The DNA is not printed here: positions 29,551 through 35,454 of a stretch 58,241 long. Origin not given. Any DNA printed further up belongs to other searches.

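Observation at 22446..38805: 16-kb super-locus joining cytoplasmic PI/PIM synthesis to extracytoplasmic GT-C elongation: a possible lipomannan-like lipoglycan or coupled O-mannosylation system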

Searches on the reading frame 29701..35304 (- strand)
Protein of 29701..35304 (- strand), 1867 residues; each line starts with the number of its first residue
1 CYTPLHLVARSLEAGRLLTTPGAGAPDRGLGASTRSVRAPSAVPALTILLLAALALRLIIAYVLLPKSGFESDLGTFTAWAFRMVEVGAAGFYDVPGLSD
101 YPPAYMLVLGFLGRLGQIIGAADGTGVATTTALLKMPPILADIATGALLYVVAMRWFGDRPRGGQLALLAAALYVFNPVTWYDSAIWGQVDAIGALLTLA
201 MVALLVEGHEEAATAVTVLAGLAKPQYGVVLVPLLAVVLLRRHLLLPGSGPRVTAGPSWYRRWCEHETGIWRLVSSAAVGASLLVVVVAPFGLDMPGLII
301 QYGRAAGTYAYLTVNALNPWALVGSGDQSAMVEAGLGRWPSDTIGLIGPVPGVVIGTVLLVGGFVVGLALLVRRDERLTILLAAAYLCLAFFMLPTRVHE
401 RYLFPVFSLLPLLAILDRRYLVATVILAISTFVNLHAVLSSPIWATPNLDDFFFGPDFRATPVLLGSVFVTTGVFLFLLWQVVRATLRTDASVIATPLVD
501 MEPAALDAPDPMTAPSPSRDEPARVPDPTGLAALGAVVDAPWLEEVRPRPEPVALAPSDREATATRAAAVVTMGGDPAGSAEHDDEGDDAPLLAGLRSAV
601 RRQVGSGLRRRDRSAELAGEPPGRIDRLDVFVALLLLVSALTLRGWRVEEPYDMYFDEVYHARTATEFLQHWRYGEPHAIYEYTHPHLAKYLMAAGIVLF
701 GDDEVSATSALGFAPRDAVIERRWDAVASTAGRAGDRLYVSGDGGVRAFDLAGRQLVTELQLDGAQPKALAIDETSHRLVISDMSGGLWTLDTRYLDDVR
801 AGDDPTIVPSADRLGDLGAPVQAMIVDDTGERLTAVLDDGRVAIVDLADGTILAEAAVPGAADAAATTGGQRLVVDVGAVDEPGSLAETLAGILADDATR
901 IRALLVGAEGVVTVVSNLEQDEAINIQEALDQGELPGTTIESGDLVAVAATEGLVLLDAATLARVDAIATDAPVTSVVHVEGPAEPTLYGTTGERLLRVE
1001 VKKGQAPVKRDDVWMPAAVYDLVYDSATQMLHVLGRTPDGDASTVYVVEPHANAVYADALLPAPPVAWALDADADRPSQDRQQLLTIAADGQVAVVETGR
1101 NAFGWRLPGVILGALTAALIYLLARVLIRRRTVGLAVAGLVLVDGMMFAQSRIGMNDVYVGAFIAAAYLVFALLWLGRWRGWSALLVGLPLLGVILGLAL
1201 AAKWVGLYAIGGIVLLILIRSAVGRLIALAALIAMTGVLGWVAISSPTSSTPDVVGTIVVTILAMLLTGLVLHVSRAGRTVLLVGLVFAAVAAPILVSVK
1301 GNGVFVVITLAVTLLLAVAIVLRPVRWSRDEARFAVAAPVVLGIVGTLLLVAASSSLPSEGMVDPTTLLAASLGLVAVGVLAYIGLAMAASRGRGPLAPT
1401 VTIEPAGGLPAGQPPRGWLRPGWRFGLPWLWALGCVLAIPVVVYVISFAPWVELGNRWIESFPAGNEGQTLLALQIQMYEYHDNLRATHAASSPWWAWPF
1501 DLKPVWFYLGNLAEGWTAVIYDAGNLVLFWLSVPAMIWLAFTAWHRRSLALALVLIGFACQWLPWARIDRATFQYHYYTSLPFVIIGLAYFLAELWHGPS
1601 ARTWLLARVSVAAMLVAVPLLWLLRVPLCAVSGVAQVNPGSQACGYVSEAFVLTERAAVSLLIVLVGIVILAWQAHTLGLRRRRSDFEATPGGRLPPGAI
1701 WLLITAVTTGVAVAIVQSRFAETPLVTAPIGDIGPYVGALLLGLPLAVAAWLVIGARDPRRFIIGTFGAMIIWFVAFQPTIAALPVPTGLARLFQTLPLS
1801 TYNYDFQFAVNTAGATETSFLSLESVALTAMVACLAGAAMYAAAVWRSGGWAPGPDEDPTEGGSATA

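Call 6: search_protein_families(library=pfam, proteins=[window:29701-35304:-], max_evalue=0.01)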
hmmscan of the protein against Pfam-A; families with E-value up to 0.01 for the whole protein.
window:29701-35304:- (1867 aa): 3 families
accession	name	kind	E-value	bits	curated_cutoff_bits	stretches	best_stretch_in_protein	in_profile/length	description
PF02366.24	PMT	-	8.4e-13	48.9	22.7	1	1099-1220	79-199/245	Dolichyl-phosphate-mannose-protein mannosyltransferase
PF16192.10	PMT_4TMC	-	2.3e-12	47.3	32.4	1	1470-1629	4-183/202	C-terminal four TMM region of protein-O-mannosyltransferase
PF13231.12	PMT_2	-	0.0022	18.7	26.1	1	1099-1241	18-151/160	Dolichyl-phosphate-mannose-protein mannosyltransferase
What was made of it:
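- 29701..31998 (-): Giant protein, residues 1086-1850: PMT (GT39) core with the C-terminal 4-TM domain. PMT at 8e-13 (48.9 bits, cut-off 22.7) and PMT_4TMC at 2e-12 (47.3 bits, cut-off 32.4) (call 6).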

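Call 15: find_homologous_proteins(query=window:29701-35253:-, max_evalue=1e-10)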
Query window:29701-35253:- (1850 aa): 689 proteins with E <= 1e-10 among 8000 candidates; the best 120 are listed.
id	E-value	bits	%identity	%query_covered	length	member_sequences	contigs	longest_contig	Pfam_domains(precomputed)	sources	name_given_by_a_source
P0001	0.0e+0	4039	100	100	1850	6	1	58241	PF02366.25,PF16192.11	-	-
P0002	0.0e+0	2785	70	97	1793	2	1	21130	PF02366.25,PF16192.11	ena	-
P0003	0.0e+0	2702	69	97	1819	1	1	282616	PF02366.25,PF03155.22,PF16192.11,PF13231.13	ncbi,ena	-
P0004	0.0e+0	2676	68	97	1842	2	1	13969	PF02366.25,PF16192.11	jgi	jgi:Gpi18-like mannosyltransferase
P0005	0.0e+0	2183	59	97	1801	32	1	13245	PF02366.25,PF16192.11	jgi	-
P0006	0.0e+0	2178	59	23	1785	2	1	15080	PF02366.25,PF16192.11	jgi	-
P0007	0.0e+0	2169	59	97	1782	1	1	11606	PF02366.25,PF16192.11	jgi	jgi:Gpi18-like mannosyltransferase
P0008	0.0e+0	2059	56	98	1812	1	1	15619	PF02366.25,PF16192.11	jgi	jgi:hypothetical protein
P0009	0.0e+0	2037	55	99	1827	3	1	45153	PF02366.25,PF16192.11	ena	-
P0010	0.0e+0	2035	55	100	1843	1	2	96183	PF02366.25,PF16192.11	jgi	jgi:hypothetical protein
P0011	0.0e+0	2015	55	99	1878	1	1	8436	PF02366.25,PF16192.11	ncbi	ncbi:MAG: phospholipid carrier-dependent glycosyltransferase [Candidatus Limnocylindrales bacterium]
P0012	0.0e+0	1984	58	68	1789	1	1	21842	PF02366.25,PF16192.11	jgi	jgi:Gpi18-like mannosyltransferase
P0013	0.0e+0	1640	50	69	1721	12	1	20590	PF02366.25,PF03155.22,PF16192.11,PF13231.13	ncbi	ncbi:MAG: phospholipid carrier-dependent glycosyltransferase [Candidatus Limnocylindrales bacterium]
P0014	0.0e+0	1638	50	55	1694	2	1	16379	PF02366.25,PF16192.11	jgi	jgi:Gpi18-like mannosyltransferase/predicted membrane-bound dolichyl-phosphate-mannose-protein manno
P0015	0.0e+0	1624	47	99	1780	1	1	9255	PF02366.25,PF16192.11,PF13231.13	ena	-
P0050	0.0e+0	1443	44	99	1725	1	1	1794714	PF02366.25,PF16192.11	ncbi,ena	-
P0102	0.0e+0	1374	44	93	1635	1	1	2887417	PF02366.25,PF16192.11,PF13231.13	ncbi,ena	-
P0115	0.0e+0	1341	44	65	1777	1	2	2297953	PF02366.25,PF16192.11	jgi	jgi:Gpi18-like mannosyltransferase/predicted membrane-bound dolichyl-phosphate-mannose-protein manno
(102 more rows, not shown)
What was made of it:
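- Closest known: Eukaryotic GPI-anchor assembly. Same: JGI names the giant protein 'Gpi18-like' (call 15).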

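Call 17: find_encoding_contigs(protein=P0003, flank=10000, max_places=1)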
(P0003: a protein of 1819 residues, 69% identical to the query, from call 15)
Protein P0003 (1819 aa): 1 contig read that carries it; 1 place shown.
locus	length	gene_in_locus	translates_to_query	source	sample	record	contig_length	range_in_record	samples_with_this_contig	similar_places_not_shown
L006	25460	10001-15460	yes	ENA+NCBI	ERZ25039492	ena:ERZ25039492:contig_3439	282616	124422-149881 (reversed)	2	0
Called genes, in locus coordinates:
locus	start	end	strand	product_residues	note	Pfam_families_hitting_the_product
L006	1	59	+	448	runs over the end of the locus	PF11638:DnaA_N, PF00308:Bac_DnaA, PF01695:IstB_IS21, PF22688:Hda_lid (faint), PF08299:Bac_DnaA_C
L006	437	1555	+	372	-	PF00712:DNA_pol3_beta, PF02767:DNA_pol3_beta_2, PF02768:DNA_pol3_beta_3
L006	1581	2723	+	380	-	PF02463:SMC_N, PF13175:AAA_15 (weak), PF13476:AAA_23, PF13304:AAA_21 (weak)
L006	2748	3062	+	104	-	PF05258:DciA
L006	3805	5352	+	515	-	-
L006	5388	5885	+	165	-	PF02577:BFN_dom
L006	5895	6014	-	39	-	PF01544:CorA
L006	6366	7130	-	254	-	PF13641:Glyco_tranf_2_3 (weak), PF00535:Glycos_transf_2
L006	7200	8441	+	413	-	-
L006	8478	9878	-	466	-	-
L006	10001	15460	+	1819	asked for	PF03155:Alg6_Alg8 (faint), PF02366:PMT, PF13231:PMT_2 (weak), PF16192:PMT_4TMC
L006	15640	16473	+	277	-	PF00188:CAP, PF00041:fn3 (faint)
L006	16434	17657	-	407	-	PF13439:Glyco_transf_4, PF13579:Glyco_trans_4_4, PF20706:GT4-conflict, PF00534:Glycos_transf_1, PF13692:Glyco_trans_1_4, PF13524:Glyco_trans_1_2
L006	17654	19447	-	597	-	PF03279:Lip_A_acyltrans, PF13263:PHP_C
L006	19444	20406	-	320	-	PF03279:Lip_A_acyltrans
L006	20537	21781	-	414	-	PF01658:Inos-1-P_synth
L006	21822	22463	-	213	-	PF01066:CDP-OH_P_transf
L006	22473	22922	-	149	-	PF12840:HTH_20, PF01022:HTH_5, PF13412:HTH_24 (weak)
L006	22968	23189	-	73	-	PF13459:Fer4_15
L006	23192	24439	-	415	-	PF01512:Complex1_51K, PF10589:NADH_4Fe-4S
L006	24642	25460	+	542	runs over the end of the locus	PF07690:MFS_1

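Call 18: find_encoding_contigs(protein=P0010, flank=10000, max_places=1)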
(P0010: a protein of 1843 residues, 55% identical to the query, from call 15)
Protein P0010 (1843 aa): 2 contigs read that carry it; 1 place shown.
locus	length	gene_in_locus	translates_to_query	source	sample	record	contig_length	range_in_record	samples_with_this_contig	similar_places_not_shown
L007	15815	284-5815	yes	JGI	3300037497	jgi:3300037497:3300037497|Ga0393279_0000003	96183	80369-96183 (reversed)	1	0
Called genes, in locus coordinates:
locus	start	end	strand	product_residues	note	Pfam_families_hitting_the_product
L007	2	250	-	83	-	?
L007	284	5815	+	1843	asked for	PF02366:PMT, PF16192:PMT_4TMC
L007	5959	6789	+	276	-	PF00188:CAP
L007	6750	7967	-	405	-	PF13439:Glyco_transf_4, PF13579:Glyco_trans_4_4, PF20706:GT4-conflict, PF00534:Glycos_transf_1, PF13692:Glyco_trans_1_4, PF13524:Glyco_trans_1_2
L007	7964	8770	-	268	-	PF02811:PHP (weak), PF13263:PHP_C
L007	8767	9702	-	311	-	PF03279:Lip_A_acyltrans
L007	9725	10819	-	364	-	PF03279:Lip_A_acyltrans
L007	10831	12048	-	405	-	PF01658:Inos-1-P_synth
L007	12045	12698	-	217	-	PF01066:CDP-OH_P_transf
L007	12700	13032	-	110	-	PF12840:HTH_20, PF01022:HTH_5, PF12802:MarR_2 (weak), PF13412:HTH_24 (weak)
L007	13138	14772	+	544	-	PF07690:MFS_1, PF00083:Sugar_tr (weak)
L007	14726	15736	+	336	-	PF01544:CorA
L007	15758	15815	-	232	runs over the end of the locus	PF04203:Sortase (weak)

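Call 19: find_encoding_contigs(protein=P0050, flank=10000, max_places=1)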
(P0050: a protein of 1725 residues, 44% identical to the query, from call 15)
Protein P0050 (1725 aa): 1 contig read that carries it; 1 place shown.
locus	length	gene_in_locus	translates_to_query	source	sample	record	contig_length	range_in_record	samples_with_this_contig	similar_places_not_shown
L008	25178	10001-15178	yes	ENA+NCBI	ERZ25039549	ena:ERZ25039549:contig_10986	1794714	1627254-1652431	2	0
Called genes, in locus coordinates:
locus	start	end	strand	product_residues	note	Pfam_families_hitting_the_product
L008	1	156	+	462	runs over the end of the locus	PF11638:DnaA_N, PF00308:Bac_DnaA, PF01695:IstB_IS21, PF00004:AAA (weak), PF08299:Bac_DnaA_C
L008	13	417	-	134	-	-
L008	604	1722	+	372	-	PF00712:DNA_pol3_beta, PF02767:DNA_pol3_beta_2, PF02768:DNA_pol3_beta_3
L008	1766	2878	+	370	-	PF02463:SMC_N, PF13175:AAA_15 (faint), PF13304:AAA_21 (faint)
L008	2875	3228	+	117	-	PF05258:DciA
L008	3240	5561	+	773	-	-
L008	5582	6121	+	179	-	PF02577:BFN_dom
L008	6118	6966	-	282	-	PF00535:Glycos_transf_2, PF13641:Glyco_tranf_2_3 (weak)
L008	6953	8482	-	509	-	PF11028:TMEM260_N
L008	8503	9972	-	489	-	-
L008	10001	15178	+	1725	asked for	PF02366:PMT, PF16192:PMT_4TMC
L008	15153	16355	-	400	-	PF13439:Glyco_transf_4, PF13579:Glyco_trans_4_4, PF20706:GT4-conflict, PF00534:Glycos_transf_1, PF13692:Glyco_trans_1_4, PF13524:Glyco_trans_1_2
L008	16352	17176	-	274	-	PF02811:PHP, PF13263:PHP_C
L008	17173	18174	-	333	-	PF03279:Lip_A_acyltrans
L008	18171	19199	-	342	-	PF03279:Lip_A_acyltrans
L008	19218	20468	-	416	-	PF01658:Inos-1-P_synth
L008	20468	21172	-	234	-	PF01066:CDP-OH_P_transf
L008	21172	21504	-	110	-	PF12840:HTH_20, PF24034:DUF7343 (weak), PF01022:HTH_5, PF12802:MarR_2 (weak), PF13412:HTH_24 (weak)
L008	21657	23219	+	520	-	PF00083:Sugar_tr (faint), PF07690:MFS_1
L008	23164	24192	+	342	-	PF01544:CorA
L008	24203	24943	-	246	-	PF04203:Sortase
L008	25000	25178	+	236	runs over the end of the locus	PF00578:AhpC-TSA, PF08534:Redoxin, PF00085:Thioredoxin (weak), PF13098:Thioredoxin_2 (weak), PF13905:Thioredoxin_8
